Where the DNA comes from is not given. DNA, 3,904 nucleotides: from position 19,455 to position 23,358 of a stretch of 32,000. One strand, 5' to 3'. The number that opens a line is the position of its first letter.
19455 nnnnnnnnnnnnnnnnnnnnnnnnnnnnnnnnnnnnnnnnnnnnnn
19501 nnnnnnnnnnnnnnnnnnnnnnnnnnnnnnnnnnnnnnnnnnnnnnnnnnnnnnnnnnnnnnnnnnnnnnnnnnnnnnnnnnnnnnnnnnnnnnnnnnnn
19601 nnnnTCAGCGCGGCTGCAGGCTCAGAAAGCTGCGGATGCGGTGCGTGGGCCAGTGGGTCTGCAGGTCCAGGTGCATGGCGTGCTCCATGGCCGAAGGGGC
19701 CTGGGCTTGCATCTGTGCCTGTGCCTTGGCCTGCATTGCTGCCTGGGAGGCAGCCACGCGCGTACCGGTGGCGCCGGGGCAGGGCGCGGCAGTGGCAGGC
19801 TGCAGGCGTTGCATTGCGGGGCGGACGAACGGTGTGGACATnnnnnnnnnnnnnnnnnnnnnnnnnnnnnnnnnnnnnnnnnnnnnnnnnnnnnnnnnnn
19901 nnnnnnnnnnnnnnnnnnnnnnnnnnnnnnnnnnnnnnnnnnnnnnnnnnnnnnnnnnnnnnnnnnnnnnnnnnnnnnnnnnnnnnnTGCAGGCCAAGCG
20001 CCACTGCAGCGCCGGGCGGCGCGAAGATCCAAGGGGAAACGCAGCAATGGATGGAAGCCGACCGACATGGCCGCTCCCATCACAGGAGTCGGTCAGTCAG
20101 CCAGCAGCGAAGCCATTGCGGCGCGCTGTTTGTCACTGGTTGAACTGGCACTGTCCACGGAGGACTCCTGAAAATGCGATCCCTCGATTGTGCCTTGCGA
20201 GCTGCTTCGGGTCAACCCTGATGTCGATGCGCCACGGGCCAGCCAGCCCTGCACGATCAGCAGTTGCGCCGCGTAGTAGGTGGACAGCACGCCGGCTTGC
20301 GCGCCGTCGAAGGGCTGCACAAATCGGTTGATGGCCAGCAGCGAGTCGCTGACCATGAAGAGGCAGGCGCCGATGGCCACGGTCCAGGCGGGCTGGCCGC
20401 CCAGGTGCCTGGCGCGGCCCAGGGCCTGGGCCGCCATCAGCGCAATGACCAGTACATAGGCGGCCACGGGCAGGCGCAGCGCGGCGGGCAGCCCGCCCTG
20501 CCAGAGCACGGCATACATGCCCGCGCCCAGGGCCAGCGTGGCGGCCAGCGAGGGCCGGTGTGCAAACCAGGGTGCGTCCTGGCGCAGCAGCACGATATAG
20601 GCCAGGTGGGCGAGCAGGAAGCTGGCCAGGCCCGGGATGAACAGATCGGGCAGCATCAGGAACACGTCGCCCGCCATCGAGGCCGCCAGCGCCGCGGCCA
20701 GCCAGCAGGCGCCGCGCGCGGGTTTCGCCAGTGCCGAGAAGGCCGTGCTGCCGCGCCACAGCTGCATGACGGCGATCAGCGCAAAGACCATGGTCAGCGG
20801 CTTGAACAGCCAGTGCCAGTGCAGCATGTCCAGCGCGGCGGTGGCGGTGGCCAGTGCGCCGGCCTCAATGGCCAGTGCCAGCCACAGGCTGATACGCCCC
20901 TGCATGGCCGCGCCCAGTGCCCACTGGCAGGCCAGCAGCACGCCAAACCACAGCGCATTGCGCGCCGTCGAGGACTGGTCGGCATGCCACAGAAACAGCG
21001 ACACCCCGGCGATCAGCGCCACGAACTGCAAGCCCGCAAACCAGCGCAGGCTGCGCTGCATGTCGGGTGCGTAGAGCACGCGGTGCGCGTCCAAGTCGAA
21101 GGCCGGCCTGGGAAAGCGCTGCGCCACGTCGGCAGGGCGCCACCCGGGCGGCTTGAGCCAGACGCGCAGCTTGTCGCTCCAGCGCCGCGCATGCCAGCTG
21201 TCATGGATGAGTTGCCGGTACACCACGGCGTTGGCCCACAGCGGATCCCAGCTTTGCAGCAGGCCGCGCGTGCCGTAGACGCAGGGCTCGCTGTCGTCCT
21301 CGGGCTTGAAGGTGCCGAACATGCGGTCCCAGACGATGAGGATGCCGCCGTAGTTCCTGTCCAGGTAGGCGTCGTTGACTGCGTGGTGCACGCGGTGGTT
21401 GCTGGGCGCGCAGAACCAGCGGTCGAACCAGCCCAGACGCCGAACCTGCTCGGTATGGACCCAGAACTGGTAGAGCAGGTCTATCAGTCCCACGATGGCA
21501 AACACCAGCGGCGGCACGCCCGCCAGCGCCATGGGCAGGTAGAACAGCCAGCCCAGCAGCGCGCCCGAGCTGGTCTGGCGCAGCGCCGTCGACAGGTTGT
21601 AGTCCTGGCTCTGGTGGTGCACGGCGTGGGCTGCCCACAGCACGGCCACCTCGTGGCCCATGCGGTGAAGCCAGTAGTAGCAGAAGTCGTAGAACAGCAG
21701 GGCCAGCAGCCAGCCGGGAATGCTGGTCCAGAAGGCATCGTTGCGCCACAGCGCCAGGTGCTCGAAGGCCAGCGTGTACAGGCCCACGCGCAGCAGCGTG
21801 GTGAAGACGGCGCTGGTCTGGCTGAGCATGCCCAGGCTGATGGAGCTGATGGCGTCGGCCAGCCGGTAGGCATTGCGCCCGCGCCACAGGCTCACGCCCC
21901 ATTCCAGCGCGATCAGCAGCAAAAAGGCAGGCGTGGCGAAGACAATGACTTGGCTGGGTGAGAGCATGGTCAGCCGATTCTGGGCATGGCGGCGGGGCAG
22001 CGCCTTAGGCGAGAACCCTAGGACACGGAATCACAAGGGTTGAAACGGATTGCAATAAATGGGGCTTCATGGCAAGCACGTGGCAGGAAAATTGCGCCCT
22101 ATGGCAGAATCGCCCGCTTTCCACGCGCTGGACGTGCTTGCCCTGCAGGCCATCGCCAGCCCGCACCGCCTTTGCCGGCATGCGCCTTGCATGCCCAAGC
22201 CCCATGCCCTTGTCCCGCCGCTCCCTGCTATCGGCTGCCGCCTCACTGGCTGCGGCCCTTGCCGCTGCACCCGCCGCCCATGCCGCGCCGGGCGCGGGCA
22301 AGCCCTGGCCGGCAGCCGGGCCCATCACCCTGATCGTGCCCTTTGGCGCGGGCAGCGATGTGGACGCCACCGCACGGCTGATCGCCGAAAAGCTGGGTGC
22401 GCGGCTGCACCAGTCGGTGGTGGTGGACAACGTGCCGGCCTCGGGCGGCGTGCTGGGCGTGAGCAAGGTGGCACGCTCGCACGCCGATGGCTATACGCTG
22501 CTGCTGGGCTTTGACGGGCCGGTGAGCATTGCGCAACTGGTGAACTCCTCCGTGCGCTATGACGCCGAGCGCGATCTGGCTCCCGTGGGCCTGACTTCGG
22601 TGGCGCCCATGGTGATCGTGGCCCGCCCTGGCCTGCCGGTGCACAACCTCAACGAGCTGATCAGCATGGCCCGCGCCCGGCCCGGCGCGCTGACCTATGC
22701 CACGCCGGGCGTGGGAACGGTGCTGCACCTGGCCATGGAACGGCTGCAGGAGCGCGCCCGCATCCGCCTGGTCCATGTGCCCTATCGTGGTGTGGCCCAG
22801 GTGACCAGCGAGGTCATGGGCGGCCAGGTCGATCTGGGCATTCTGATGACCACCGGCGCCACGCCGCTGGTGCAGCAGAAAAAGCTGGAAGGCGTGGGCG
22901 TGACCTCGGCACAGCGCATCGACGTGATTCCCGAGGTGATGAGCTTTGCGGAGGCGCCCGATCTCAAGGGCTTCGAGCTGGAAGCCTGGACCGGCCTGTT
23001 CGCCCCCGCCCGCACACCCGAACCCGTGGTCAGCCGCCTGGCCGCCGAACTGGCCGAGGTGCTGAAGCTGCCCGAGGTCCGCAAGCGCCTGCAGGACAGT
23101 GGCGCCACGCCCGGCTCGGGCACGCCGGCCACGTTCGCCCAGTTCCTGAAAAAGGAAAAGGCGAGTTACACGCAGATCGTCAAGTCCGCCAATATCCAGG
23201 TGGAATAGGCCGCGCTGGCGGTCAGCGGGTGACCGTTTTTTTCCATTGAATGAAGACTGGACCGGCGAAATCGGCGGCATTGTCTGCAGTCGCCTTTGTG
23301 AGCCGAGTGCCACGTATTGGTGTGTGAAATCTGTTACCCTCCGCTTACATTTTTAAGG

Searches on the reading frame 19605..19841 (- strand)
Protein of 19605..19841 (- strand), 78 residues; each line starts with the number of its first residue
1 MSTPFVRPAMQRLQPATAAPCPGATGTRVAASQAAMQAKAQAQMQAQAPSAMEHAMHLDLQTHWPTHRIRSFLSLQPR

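Call 6: search_protein_families(library=pfam, proteins=[window:19605-19841:-], max_evalue=0.01)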
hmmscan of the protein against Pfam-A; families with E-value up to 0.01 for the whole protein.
window:19605-19841:- (78 aa): 0 families

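Call 98: search_protein_families(library=ncbifam, proteins=[window:19608-19841:-], max_evalue=0.01)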
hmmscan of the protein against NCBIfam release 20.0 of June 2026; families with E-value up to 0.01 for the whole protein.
window:19608-19841:- (78 aa): 0 families

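Call 102: list_cluster_members(proteins=[window:19440-19556:-, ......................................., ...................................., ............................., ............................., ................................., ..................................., window:19608-19841:-, L009:4639-4935:+])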
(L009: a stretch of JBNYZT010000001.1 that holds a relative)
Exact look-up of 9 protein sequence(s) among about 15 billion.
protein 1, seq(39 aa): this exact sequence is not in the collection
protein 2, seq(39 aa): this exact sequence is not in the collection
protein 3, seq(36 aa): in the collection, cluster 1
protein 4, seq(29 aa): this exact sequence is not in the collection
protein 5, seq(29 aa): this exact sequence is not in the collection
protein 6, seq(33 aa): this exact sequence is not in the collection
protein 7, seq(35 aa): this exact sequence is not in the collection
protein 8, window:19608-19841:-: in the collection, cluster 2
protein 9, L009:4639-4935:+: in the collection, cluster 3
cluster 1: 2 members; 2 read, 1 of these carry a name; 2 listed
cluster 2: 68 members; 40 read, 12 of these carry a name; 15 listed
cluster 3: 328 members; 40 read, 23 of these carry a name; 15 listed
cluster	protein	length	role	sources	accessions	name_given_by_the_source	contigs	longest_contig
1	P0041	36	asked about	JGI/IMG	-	hypothetical protein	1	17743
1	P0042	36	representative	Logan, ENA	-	-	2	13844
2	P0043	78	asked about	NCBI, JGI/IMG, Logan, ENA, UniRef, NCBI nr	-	-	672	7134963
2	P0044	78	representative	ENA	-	-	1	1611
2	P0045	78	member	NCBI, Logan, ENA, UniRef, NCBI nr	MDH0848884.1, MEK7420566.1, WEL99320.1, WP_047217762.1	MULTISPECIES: hypothetical protein [Delftia] | hypothetical protein n=1 Tax=Delftia TaxID=80865 RepID=UPI00064033DE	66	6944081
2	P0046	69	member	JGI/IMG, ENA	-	-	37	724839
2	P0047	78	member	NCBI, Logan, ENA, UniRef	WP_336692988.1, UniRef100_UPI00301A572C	hypothetical protein [Delftia acidovorans] | hypothetical protein n=1 Tax=Delftia acidovorans TaxID=80866 RepID=UPI00301A572C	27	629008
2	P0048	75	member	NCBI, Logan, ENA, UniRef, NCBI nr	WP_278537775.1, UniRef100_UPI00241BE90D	hypothetical protein [Delftia acidovorans] | hypothetical protein n=2 Tax=Pseudomonadota TaxID=1224 RepID=UPI00241BE90D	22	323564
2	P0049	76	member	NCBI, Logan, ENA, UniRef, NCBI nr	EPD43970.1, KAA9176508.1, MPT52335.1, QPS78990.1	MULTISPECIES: hypothetical protein [Delftia] | Uncharacterized protein n=1 Tax=Delftia lacustris TaxID=558537 RepID=A0A7T3DCZ0_9BURK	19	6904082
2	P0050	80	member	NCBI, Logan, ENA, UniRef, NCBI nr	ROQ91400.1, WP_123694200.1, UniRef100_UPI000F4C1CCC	hypothetical protein EDF72_3970 [Delftia acidovorans] | hypothetical protein n=1 Tax=Delftia acidovorans TaxID=80866 RepID=UPI000F4C1CCC | hypothetical protein [Delftia acidovorans]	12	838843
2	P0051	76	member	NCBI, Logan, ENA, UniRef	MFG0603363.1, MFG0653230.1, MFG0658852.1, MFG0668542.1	hypothetical protein ACF8PL_24595 [Delftia sp. WSY_4] | hypothetical protein n=1 Tax=Delftia TaxID=80865 RepID=UPI0030D58FD4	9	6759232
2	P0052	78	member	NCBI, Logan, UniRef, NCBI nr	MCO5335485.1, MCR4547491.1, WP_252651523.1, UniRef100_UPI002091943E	hypothetical protein [Delftia tsuruhatensis] | hypothetical protein n=1 Tax=Delftia tsuruhatensis TaxID=180282 RepID=UPI002091943E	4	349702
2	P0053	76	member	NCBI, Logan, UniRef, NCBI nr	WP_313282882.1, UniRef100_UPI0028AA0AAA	hypothetical protein [Delftia tsuruhatensis] | hypothetical protein n=1 Tax=Delftia tsuruhatensis TaxID=180282 RepID=UPI0028AA0AAA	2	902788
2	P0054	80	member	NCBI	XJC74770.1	hypothetical protein ACHFCA_31025 [Delftia tsuruhatensis]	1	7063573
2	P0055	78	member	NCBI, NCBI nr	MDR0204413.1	MAG: hypothetical protein LBJ40_19910 [Delftia acidovorans] | hypothetical protein [Delftia acidovorans]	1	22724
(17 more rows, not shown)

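Call 103: find_homologous_proteins(query=window:19608-19841:-, max_evalue=0.01)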
Query window:19608-19841:- (78 aa): 31 proteins with E <= 0.01 among 32 candidates.
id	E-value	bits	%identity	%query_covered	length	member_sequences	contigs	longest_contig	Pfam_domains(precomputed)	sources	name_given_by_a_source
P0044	4.8e-40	152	97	100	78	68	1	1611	-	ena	-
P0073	3.8e-38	146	96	100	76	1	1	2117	-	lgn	-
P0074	4.5e-38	146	95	100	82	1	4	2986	-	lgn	-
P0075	1.3e-36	141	94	100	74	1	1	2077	-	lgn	-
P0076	4.1e-36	140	92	100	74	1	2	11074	-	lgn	-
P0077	2.6e-35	137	92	100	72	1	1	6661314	-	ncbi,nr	nr:hypothetical protein [Delftia acidovorans]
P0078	4.7e-34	133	83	100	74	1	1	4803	-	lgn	-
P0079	7.8e-34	133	97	88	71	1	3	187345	-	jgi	jgi:hypothetical protein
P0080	1.3e-32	129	96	88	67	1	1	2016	-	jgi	jgi:hypothetical protein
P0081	3.2e-32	127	96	88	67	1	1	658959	-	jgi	-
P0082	5.1e-32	127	88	100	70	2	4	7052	-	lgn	-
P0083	1.1e-27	113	89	82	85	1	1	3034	-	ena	-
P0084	1.0e-23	101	64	100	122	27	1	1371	-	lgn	-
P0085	3.5e-23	99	64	100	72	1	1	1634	-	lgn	-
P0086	2.0e-22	96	64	100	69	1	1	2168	-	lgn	-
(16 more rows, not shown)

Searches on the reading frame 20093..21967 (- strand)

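Call 6: search_protein_families(library=pfam, proteins=[window:20093-21967:-], max_evalue=0.01)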
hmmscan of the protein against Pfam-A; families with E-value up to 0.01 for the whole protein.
window:20093-21967:- (624 aa): 2 families
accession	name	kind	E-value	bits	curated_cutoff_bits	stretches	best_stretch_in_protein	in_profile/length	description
PF07947.19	YhhN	-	3.2e-48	164.3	25.6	1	384-574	1-181/182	YhhN family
PF04116.19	FA_hydroxylase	-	1.6e-31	109.9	31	1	86-219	1-132/132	Fatty acid hydroxylase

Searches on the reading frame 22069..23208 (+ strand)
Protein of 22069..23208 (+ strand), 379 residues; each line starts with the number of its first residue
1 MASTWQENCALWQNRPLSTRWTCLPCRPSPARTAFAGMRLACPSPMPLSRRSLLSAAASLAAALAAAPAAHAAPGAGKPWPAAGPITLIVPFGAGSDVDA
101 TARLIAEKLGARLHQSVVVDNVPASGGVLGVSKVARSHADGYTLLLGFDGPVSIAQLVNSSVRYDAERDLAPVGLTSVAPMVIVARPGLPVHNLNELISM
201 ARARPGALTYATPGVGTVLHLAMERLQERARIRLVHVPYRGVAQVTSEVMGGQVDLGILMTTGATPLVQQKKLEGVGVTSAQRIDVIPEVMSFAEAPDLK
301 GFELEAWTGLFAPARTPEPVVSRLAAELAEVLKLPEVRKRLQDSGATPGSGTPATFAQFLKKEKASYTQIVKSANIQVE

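Call 6: search_protein_families(library=pfam, proteins=[window:22069-23208:+], max_evalue=0.01)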
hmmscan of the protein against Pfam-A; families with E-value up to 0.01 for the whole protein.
window:22069-23208:+ (379 aa): 2 families
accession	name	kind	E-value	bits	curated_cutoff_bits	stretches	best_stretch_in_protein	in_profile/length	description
PF03401.19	TctC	-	2.3e-58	198.3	27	1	102-375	2-273/274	Tripartite tricarboxylate transporter family receptor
PF13531.11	SBP_bac_11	-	0.002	18.4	25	1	179-343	79-223/227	Bacterial extracellular solute-binding protein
